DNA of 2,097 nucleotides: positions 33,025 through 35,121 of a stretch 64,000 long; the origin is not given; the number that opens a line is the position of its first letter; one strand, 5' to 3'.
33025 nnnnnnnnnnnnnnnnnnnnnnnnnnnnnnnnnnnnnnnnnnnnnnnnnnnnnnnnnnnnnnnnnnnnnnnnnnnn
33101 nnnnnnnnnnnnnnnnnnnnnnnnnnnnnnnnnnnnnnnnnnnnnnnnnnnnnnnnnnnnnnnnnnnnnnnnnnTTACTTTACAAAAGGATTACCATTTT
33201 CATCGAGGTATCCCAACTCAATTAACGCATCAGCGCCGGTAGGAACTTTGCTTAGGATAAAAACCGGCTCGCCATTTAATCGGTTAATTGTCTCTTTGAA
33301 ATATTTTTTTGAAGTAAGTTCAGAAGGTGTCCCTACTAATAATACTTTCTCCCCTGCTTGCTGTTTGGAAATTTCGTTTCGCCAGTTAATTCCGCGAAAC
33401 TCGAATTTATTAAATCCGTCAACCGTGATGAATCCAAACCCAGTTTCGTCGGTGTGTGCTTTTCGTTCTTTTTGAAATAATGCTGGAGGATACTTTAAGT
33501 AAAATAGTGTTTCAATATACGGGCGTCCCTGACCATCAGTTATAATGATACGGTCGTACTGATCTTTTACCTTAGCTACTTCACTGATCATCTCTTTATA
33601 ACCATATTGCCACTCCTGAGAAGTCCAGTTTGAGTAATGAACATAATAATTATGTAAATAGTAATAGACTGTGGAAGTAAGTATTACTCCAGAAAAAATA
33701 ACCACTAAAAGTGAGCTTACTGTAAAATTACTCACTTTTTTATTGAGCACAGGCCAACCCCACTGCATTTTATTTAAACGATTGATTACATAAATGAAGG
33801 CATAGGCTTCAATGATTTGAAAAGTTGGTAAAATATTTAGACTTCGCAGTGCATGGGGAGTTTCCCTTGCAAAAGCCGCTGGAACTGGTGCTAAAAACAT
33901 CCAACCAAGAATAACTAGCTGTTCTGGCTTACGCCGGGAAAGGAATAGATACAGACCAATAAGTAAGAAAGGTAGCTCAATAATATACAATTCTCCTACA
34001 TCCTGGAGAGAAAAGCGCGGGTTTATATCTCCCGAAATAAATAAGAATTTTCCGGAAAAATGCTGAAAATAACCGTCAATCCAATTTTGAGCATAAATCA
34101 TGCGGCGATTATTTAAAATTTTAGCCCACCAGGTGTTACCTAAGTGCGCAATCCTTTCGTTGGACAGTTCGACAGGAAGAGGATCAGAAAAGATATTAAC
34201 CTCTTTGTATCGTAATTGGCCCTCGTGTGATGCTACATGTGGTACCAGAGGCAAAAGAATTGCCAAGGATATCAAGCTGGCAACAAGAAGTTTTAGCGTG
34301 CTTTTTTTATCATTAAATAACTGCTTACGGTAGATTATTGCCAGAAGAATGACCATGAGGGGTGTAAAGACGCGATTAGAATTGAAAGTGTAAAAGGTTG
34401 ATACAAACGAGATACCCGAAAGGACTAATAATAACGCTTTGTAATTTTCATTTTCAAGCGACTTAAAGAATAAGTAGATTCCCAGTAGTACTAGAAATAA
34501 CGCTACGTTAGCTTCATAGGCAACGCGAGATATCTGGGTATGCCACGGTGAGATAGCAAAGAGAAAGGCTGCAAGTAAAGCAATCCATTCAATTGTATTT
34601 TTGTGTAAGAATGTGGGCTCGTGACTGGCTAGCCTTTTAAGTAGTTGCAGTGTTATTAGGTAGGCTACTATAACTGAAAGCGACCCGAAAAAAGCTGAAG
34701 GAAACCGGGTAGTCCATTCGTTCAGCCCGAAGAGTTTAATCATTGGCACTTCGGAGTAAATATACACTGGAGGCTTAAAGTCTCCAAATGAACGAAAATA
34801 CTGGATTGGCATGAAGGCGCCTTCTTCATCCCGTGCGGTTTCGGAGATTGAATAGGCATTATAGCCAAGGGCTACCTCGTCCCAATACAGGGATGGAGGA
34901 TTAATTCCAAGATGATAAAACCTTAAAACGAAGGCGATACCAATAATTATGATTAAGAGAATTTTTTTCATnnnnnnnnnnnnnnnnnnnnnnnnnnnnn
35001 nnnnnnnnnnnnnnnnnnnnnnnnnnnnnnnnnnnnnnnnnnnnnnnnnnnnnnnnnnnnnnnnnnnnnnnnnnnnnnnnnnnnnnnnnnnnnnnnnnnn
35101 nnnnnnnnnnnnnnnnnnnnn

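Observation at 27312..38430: Array of five GT-C (PMT_2 / ArnT-PMT-like) glycosyltransferase paralogs interleaved with a CYTH protein and a second giant polytopic membrane protein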

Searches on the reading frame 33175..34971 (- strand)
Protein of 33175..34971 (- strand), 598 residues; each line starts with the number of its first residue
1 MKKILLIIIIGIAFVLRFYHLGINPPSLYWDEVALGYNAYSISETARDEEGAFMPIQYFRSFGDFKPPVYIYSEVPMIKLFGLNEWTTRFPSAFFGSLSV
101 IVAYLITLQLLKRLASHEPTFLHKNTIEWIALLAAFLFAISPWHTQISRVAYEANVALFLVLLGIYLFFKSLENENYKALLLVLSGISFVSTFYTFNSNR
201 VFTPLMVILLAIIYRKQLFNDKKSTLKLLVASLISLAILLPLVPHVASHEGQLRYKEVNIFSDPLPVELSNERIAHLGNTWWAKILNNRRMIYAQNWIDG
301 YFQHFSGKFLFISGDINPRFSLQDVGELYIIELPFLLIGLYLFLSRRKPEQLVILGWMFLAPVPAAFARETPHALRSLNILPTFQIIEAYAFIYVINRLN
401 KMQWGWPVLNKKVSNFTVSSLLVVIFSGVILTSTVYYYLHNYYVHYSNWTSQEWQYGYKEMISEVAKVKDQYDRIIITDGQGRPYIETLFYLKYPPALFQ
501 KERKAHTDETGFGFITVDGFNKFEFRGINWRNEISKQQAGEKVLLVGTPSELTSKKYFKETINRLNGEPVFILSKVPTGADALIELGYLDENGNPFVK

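Call 4: search_protein_families(library=pfam, proteins=[window:33175-34971:-], max_evalue=0.01)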
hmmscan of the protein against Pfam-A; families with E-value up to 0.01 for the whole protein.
window:33175-34971:- (598 aa): 2 families
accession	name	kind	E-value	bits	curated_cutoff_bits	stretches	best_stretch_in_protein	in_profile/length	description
PF02366.24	PMT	-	3.4e-12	46.9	22.7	1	8-244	2-229/245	Dolichyl-phosphate-mannose-protein mannosyltransferase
PF13231.12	PMT_2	-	1.3e-05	25.9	26.1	1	66-242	2-157/160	Dolichyl-phosphate-mannose-protein mannosyltransferase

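Call 5: search_protein_families(library=ncbifam, proteins=[window:33175-34971:-], max_evalue=0.01)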
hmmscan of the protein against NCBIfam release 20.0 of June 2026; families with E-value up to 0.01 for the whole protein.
window:33175-34971:- (598 aa): 1 family
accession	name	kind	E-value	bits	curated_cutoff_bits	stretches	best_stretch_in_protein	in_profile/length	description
TIGR03663.1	TIGR03663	subfamily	2.3e-06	26.9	126.25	1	4-220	2-187/435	flippase activity-associated protein Agl23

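Call 15: find_homologous_proteins(query=window:33175-34971:-, max_evalue=0.00001)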
Query window:33175-34971:- (598 aa): 3356 proteins with E <= 0.00001 among 8000 candidates; the best 120 are listed.
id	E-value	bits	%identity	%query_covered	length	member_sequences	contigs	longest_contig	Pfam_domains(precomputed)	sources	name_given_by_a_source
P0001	0.0e+0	1349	100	100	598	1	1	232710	PF02366.25,PF13231.13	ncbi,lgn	-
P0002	1.1e-294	997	73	100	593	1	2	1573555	PF02366.25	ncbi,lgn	-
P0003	8.2e-285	964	72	97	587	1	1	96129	PF02366.25,PF13231.13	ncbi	-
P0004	1.9e-284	963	70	100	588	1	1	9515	PF02366.25,PF13231.13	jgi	jgi:4-amino-4-deoxy-L-arabinose transferase-like glycosyltransferase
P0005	5.7e-278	942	69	100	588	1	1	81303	PF02366.25,PF13231.13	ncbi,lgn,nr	ncbi:MAG: glycosyltransferase family 39 protein [bacterium]|nr:glycosyltransferase family 39 protein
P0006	1.1e-240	819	63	98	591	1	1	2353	PF02366.25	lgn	-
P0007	6.8e-236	803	61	98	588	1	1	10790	PF02366.25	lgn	-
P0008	2.8e-235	801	60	98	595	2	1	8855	PF02366.25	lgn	-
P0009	5.2e-232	790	60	98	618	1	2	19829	-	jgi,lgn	jgi:4-amino-4-deoxy-L-arabinose transferase-like glycosyltransferase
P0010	3.5e-231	787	60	98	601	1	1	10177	PF13231.13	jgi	jgi:4-amino-4-deoxy-L-arabinose transferase-like glycosyltransferase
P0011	2.9e-227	774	59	98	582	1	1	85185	PF02366.25,PF13231.13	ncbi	-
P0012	8.2e-225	766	58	98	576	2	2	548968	PF02366.25,PF13231.13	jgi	jgi:4-amino-4-deoxy-L-arabinose transferase-like glycosyltransferase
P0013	6.8e-221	753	57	99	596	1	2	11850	PF02366.25,PF13231.13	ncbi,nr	ncbi:MAG: glycosyltransferase family 39 protein [bacterium]|nr:glycosyltransferase family 39 protein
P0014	6.1e-220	750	58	96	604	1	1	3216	-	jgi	-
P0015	4.2e-218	744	67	81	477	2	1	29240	-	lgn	-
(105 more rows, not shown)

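Call 16: find_encoding_contigs(protein=P0001, flank=10000, max_places=3)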
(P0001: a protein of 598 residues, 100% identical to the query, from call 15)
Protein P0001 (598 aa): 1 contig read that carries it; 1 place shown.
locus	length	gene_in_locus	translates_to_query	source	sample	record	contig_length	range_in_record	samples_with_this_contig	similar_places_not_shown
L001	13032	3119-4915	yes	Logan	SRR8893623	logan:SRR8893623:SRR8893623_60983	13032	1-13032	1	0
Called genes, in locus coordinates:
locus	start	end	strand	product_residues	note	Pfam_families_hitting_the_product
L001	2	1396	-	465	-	?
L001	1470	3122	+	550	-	PF13231:PMT_2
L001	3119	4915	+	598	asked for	PF02366:PMT, PF13231:PMT_2 (faint)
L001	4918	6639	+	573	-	PF02366:PMT (weak), PF13231:PMT_2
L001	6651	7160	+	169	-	-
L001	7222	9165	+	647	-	-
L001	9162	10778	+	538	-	PF02366:PMT, PF13231:PMT_2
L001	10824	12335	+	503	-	PF00890:FAD_binding_2 (weak), PF01593:Amino_oxidase, PF13450:NAD_binding_8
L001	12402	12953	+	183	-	-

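Call 17: find_encoding_contigs(protein=P0002, flank=10000, max_places=3)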
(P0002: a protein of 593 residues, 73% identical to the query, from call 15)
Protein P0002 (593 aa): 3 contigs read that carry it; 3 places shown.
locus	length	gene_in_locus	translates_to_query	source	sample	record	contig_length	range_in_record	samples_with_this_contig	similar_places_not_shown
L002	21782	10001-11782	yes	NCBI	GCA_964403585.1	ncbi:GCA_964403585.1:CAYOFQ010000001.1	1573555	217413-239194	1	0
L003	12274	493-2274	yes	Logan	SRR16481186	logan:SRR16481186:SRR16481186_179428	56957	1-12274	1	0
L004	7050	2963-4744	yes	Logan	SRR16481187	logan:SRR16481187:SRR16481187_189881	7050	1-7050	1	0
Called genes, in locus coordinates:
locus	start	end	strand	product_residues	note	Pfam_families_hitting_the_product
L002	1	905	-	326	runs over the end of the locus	PF00248:Aldo_ket_red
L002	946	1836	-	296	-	PF01256:Carb_kinase, PF08543:Phos_pyr_kin (weak)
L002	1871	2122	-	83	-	PF11731:Cdd1, PF14520:HHH_5 (weak)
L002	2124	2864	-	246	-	PF00106:adh_short, PF08659:KR, PF23441:SDR (faint), PF13561:adh_short_C2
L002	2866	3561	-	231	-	PF13023:HD_3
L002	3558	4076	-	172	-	PF13527:Acetyltransf_9 (weak), PF13302:Acetyltransf_3, PF00583:Acetyltransf_1, PF13420:Acetyltransf_4, PF13673:Acetyltransf_10, PF13508:Acetyltransf_7, PF14542:Acetyltransf_CG (weak), PF08445:FR47 (weak)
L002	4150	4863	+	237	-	PF00293:NUDIX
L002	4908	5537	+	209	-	PF03848:TehB (weak), PF13489:Methyltransf_23, PF13847:Methyltransf_31, PF08241:Methyltransf_11, PF08242:Methyltransf_12, PF13649:Methyltransf_25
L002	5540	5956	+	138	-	PF00293:NUDIX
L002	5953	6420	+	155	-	PF00578:AhpC-TSA, PF08534:Redoxin, PF13911:AhpC-TSA_2 (weak)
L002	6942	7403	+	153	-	PF00702:Hydrolase (weak), PF08282:Hydrolase_3 (faint), PF13344:Hydrolase_6 (faint)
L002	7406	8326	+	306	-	-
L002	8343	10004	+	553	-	PF13231:PMT_2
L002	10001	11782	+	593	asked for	PF02366:PMT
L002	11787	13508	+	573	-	PF13231:PMT_2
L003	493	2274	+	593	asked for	PF02366:PMT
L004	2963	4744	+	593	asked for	PF02366:PMT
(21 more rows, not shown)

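Call 31: find_related_loci(query=A2, collection=genome_contigs, flank=10000)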
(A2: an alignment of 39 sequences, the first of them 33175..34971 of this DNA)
Query A2 (598 aa) in genome_contigs; peptide patterns used: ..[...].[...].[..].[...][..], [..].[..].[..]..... (x = any residue, [..] = any of these).
471 stretches matched a pattern; 446 encode a relative of the query (tblastn E <= 1e-3); the best 80 are kept; 80 distinct loci.
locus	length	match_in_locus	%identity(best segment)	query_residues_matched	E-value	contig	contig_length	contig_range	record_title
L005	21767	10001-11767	73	1-598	0e+0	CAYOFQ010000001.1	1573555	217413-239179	MAG TPA_asm: uncultured Gammaproteobacteria bacterium isolate SRP342105_co1_162 genome assembly, contig: NODE_1_length_1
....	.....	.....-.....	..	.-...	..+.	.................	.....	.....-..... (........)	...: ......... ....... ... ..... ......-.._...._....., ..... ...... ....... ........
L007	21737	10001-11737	59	2-586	0e+0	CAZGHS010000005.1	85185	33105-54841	MAG TPA_asm: uncultured Gammaproteobacteria bacterium isolate SRP286056_co1_760 genome assembly, contig: NODE_220_length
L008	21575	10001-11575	47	13-573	2e-155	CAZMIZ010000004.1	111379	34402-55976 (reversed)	MAG TPA_asm: uncultured Gammaproteobacteria bacterium isolate binchicken_co338_18 genome assembly, contig: NODE_38_lengt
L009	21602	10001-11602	42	4-572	5e-144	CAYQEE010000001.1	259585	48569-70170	MAG TPA_asm: uncultured Gammaproteobacteria bacterium isolate SRP272529_co2_240 genome assembly, contig: NODE_16_length_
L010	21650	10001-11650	44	3-572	5e-141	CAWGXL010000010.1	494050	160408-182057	MAG: uncultured bacterium isolate MFD09206.bin.2.20 genome assembly, contig: contig_853, whole genome shotgun sequence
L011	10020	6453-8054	44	5-570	7e-144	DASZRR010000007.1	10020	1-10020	MAG TPA_asm: Patescibacteria group bacterium isolate SMAG_U6029 k141_645997, whole genome shotgun sequence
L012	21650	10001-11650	44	3-572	3e-139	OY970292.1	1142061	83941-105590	MAG: Candidatus Levybacteria bacterium isolate MFD01916.bin.c.8 genome assembly, chromosome: 1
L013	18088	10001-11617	44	2-572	6e-139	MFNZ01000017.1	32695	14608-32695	MAG: Candidatus Levybacteria bacterium RIFCSPHIGHO2_02_FULL_37_13 rifcsphigho2_02_scaffold_1676, whole genome shotgun se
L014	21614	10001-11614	43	5-572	3e-138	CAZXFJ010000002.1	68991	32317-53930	MAG TPA_asm: uncultured Gammaproteobacteria bacterium isolate SRP292972_co1_15 genome assembly, contig: NODE_304_length_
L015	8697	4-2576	43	3-572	7e-138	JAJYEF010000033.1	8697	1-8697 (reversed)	MAG: bacterium isolate DBS1-1.bin22 NODE_15178_length_8697_cov_2.761027, whole genome shotgun sequence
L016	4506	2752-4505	47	2-575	2e-139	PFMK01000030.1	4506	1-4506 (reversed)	MAG: Candidatus Gottesmanbacteria bacterium CG_4_10_14_0_8_um_filter_37_24 CG_4_10_14_0.8_um_filter_scaffold_15196_c, wh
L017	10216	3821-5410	41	4-572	1e-136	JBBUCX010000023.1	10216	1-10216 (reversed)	MAG: Patescibacteria group bacterium isolate H51-bin115_1 H51_bin115_1_000000000023, whole genome shotgun sequence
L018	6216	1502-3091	42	3-572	8e-137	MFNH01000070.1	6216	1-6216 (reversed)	MAG: Candidatus Levybacteria bacterium RBG_16_35_11 RBG_16_scaffold_93405, whole genome shotgun sequence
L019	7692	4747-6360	44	2-572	2e-136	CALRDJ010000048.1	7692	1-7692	MAG: Candidatus Levybacteria bacterium GW2011_GWA1_37_16 isolate TH-11nov19-213 genome assembly, contig: TH-11nov19-C237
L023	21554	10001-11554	42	16-572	2e-135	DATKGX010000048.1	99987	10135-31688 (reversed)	MAG TPA_asm: Patescibacteria group bacterium isolate SMAG_U14562 k141_141557, whole genome shotgun sequence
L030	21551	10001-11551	41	17-572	6e-134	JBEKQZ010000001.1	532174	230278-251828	MAG: Candidatus Levyibacteriota bacterium isolate SPRUCE 49 SPRUCE_49_1, whole genome shotgun sequence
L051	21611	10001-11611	43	2-572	8e-132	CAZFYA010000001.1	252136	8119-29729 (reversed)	MAG TPA_asm: uncultured Gammaproteobacteria bacterium isolate SRP239243_co2_396 genome assembly, contig: NODE_17_length_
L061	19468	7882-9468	41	3-568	3e-130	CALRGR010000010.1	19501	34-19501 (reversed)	MAG: Candidatus Levybacteria bacterium GW2011_GWA1_37_16 isolate Baikal-1250m-152 genome assembly, contig: Baikal-1250m-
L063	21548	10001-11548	42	3-552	4e-130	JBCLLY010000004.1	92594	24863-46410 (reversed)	Candidatus Levyibacteriota bacterium isolate SLM_LV1_02b-C10 Node_4_length_92594_cov_80.480607, whole genome shotgun seq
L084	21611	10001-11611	43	4-572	1e-127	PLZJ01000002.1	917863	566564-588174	MAG: Candidatus Levyibacteriota bacterium isolate palsa_1332 73.20120700_P3D.151_contig_1296, whole genome shotgun seque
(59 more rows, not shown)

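Call 34: predict_structure(alignment_id=A2)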
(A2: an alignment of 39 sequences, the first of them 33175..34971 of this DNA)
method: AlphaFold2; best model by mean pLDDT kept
length: 598 residues; sequences in the alignment: 39
mean_pLDDT: 92.4   pTM: 0.92
mean pLDDT of the five models: 92.4, 91.0, 91.0, 89.9, 89.8
residues with pLDDT >= 90: 462; 70-90: 118; 50-70: 16; < 50: 2
segments of 3 or more residues with pLDDT < 50: none
pLDDT, mean of each block of 10 residues (from residue 1): 96 98 94 96 95 91 88 97 98 98 98 95 97 99 96 94 99 96 98 93 98 97 96 94 84 80 89 94 90 93 97 94 96 98 97 98 92 94 99 96 60 69 96 98 95 94 97 95 94 97 86 84 92 82 94 83 94 89 80 69
secondary structure, 60 per line:
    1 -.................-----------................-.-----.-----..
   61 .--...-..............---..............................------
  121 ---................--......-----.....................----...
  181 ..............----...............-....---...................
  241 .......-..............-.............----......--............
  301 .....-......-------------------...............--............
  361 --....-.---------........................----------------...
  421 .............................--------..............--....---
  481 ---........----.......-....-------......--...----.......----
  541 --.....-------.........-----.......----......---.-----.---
elements in order: H2-18 H30-45 E59-61 E64-66 H68-81 H85-114 H124-139 H142-147 H153-173 H178-194 H199-213 H215-218 H222-247 H249-258 H264-276 H281-286 H289-305 H307-312 H332-346 H349-360 H363-366 H378-401 H418-449 H458-471 E474-477 H484-491 H496-502 E504-507 E515-520 E523-525 H530-536 E543-547 E558-563 E569-575 H580-585

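Call 37: fold_search(model_id=the predicted structure, library=pdb)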
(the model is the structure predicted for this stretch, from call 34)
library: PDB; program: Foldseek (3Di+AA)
matches with E <= 10: 324; with E <= 0.001: 29
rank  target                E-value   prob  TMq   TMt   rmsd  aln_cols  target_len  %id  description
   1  7e9s_A                2.2e-09  1.00  0.46  0.33  12.6       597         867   15  Archaeal oligosaccharyltransferase AglB from Archaeoglobus fulgidus in complex with an inhibitory peptide and a dolich (released 2021-09-08)
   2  3waj                  6.9e-09  1.00  0.43  0.34  13.5       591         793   14  Crystal structure of the Archaeoglobus fulgidus oligosaccharyltransferase (O29867_ARCFU) complex with Zn and sulfate (released 2013-10-30)
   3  5gmy_A                8.3e-09  1.00  0.46  0.34  13.4       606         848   12  Crystal structure of the Archaeoglobus fulgidus oligosaccharyltransferase (O29867_ARCFU) tethered with an acceptor pep (released 2017-02-01)
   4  3wak                  9.0e-09  1.00  0.50  0.36  12.2       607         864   14  Crystal structure of the Archaeoglobus fulgidus oligosaccharyltransferase (O29867_ARCFU) in the apo form (released 2013-10-30)
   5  5ezm                  2.1e-08  1.00  0.51  0.55  13.6       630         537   12  Crystal Structure of ArnT from Cupriavidus metallidurans in the apo state (released 2016-02-17)
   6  8b6l_I                5.2e-08  1.00  0.48  0.43  13.6       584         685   12  Subtomogram average of the human Sec61-TRAP-OSTA-translocon (released 2022-12-07)
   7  8agc_A                5.7e-08  1.00  0.48  0.42  15.1       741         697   12  Structure of yeast oligosaccharylransferase complex with lipid-linked oligosaccharide and non-acceptor peptide bound (released 2022-12-07)
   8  9n9j_I                8.5e-08  1.00  0.46  0.40  13.8       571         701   11  Structure of a GRP94 folding intermediate engaged with a CCDC134- and FKBP11-bound secretory translocon (released 2025-11-19)
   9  8pn9_A                1.1e-07  1.00  0.48  0.45  11.2       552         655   12  Structure of human oligosaccharyltransferase OST-A complex bound to NGI-1 (released 2024-05-08)
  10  6s7o_A                1.4e-07  1.00  0.48  0.44  13.1       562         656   12  Cryo-EM structure of human oligosaccharyltransferase complex OST-A (released 2019-12-18)
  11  5f15                  1.6e-07  1.00  0.48  0.52  13.9       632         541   11  Crystal Structure of ArnT from Cupriavidus metallidurans bound to Undecaprenyl phosphate (released 2016-02-17)
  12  8age_A                1.9e-07  1.00  0.48  0.45  14.6       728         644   12  Structure of yeast oligosaccharylransferase complex with acceptor peptide bound (released 2022-12-07)
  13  6ezn_F                2.1e-07  1.00  0.45  0.42  12.3       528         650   14  Cryo-EM structure of the yeast oligosaccharyltransferase (OST) complex (released 2018-01-17)
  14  6gxc_A                2.8e-07  1.00  0.46  0.40  12.5       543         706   14  Bacterial oligosaccharyltransferase PglB in complex with an inhibitory peptide and a reactive lipid-linked oligosaccha (released 2018-11-14)
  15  5ogl_A                4.9e-07  1.00  0.45  0.39  12.5       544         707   15  Structure of bacterial oligosaccharyltransferase PglB in complex with an acceptor peptide and an lipid-linked oligosac (released 2017-10-25)
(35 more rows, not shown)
